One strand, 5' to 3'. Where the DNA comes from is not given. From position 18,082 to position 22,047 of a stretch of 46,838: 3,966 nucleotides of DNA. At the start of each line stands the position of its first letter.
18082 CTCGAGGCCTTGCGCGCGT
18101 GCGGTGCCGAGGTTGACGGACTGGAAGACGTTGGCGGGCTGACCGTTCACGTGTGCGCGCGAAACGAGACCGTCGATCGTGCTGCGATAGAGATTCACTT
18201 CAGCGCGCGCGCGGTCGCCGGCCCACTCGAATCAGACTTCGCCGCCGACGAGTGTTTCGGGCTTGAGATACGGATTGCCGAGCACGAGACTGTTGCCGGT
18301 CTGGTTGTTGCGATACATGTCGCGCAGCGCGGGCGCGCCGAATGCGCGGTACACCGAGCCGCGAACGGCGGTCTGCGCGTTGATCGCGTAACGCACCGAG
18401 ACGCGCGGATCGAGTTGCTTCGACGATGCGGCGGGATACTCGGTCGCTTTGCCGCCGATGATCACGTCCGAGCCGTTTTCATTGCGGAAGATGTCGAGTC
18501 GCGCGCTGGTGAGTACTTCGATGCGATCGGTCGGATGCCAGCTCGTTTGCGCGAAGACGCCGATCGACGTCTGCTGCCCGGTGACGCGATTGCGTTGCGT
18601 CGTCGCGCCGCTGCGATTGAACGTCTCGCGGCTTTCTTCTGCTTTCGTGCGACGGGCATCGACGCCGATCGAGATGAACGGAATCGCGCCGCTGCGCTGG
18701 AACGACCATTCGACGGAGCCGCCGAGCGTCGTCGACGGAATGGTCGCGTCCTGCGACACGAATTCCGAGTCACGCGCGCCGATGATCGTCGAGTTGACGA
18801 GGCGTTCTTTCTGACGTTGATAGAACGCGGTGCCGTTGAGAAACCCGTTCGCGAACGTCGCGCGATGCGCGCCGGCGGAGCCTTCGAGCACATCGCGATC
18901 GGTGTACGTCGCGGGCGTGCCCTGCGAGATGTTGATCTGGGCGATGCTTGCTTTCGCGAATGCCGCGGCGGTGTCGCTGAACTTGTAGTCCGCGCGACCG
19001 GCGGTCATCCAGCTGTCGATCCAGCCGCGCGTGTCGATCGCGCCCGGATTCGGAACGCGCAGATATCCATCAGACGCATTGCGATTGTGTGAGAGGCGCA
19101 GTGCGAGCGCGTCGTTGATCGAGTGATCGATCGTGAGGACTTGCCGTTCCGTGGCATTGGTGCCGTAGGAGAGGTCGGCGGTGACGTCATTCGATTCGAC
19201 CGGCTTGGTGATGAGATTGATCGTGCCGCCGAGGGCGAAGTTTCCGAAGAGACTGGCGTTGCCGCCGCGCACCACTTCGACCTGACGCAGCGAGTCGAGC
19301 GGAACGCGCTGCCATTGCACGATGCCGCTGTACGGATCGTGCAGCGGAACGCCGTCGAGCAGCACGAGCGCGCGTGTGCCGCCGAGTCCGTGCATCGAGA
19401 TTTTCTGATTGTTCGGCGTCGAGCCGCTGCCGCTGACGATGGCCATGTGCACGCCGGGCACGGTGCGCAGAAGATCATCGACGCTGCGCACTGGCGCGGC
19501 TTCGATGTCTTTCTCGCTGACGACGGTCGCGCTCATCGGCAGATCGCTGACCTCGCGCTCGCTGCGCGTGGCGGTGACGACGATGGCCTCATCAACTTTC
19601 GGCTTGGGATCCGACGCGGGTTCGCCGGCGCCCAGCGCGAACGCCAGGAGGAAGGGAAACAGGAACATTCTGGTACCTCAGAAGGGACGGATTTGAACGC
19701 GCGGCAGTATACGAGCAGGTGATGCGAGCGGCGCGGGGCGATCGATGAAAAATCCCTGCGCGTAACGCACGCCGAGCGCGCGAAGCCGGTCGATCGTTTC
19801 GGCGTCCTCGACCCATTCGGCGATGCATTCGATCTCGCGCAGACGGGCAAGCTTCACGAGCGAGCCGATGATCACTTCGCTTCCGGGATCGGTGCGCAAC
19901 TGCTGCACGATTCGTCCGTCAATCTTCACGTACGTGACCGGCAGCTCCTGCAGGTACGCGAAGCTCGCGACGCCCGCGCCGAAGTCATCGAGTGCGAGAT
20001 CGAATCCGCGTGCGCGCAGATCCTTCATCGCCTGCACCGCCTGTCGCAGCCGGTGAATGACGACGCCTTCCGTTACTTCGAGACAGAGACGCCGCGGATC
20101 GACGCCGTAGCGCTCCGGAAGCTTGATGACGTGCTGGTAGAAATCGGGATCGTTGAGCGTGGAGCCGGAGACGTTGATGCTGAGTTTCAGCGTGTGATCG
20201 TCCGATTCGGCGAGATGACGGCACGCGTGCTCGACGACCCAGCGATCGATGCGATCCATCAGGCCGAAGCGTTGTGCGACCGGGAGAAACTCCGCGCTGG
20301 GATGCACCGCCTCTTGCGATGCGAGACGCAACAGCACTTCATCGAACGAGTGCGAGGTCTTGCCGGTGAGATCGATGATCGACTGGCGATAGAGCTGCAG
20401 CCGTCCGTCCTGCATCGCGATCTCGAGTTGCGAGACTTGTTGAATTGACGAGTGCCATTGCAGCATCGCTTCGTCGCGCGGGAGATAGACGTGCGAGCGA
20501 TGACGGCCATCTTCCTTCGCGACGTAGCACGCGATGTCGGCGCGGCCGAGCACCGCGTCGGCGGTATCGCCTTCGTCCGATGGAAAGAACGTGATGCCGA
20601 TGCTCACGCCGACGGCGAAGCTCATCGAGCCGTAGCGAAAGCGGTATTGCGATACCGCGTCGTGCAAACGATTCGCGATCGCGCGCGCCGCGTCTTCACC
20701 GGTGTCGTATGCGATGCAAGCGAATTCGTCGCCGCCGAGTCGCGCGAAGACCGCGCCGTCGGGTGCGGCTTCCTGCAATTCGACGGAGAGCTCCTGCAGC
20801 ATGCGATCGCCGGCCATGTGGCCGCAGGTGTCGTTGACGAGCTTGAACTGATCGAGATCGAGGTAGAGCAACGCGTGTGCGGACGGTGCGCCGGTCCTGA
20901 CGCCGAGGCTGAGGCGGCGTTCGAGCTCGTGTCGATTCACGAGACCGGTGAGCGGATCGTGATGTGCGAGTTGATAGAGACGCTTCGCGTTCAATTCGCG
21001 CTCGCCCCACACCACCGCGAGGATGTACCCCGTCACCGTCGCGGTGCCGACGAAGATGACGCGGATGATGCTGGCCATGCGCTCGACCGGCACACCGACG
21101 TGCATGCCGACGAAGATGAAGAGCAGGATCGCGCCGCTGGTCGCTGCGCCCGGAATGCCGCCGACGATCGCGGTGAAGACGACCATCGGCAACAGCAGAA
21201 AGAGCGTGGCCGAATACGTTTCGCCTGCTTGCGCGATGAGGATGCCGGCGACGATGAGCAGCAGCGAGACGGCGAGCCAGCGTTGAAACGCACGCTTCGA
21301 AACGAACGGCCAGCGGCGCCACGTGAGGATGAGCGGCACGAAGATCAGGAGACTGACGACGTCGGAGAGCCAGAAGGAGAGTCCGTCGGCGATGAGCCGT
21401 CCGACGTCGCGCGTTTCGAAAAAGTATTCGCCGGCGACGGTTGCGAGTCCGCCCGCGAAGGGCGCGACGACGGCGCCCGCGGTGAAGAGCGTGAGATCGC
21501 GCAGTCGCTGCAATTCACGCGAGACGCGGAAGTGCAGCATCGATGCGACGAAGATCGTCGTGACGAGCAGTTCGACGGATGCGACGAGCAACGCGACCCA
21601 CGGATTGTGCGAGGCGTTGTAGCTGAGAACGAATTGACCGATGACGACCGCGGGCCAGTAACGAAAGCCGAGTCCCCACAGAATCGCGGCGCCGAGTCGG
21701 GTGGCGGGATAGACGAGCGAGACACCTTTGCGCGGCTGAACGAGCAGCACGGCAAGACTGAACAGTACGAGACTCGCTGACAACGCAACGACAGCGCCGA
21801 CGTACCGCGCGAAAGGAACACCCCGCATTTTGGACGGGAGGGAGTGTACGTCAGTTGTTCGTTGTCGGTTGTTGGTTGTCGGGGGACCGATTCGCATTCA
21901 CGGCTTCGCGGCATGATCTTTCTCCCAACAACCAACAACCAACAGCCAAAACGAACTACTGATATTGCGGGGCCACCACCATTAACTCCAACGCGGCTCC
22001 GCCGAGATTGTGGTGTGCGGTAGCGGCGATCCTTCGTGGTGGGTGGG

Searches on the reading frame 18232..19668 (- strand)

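Call 24: search_protein_families(library=pfam, proteins=[window:18232-19668:-], max_evalue=0.0001)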
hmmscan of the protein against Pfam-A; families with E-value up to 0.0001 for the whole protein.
window:18232-19668:- (478 aa): 2 families
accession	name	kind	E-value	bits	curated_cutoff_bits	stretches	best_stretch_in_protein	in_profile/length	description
PF07715.20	Plug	-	8.1e-28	97.5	23.9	1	40-149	2-107/107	TonB-dependent Receptor Plug Domain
PF00593.30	TonB_dep_Rec_b-barrel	-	6.3e-18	66.3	27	1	243-472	42-271/436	TonB dependent receptor-like, beta-barrel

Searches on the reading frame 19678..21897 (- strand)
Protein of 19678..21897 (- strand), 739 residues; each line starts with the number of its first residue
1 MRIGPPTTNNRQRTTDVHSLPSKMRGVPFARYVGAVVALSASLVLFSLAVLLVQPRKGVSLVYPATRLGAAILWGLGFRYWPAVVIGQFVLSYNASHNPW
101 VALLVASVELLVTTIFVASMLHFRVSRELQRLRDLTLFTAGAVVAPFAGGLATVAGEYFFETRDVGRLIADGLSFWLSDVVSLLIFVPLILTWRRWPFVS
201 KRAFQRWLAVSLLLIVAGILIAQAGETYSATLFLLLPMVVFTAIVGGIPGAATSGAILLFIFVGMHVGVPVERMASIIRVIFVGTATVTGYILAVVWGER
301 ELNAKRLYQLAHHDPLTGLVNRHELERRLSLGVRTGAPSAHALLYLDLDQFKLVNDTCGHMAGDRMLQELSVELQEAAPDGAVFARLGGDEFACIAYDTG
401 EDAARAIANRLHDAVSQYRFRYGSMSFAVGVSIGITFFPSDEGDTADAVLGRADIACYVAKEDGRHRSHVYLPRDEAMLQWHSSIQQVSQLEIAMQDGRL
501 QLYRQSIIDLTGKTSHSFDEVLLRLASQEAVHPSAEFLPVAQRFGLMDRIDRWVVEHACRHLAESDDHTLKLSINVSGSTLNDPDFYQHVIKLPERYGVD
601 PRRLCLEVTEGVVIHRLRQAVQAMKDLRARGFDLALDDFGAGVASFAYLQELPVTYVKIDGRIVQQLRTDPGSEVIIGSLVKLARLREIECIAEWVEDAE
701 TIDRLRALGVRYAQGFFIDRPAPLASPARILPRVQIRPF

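Call 24: search_protein_families(library=pfam, proteins=[window:19678-21897:-], max_evalue=0.0001)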
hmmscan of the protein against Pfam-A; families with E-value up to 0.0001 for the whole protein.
window:19678-21897:- (739 aa): 3 families
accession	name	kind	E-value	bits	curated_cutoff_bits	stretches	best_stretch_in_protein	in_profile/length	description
PF00563.25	EAL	-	1.7e-59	201.5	31.3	1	490-721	3-236/236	EAL domain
PF00990.26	GGDEF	-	2.3e-36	125.5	23.8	1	311-466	1-160/161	Diguanylate cyclase, GGDEF domain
PF05231.19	MASE1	-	4.7e-10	39.5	29.8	1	36-300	5-298/299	MASE1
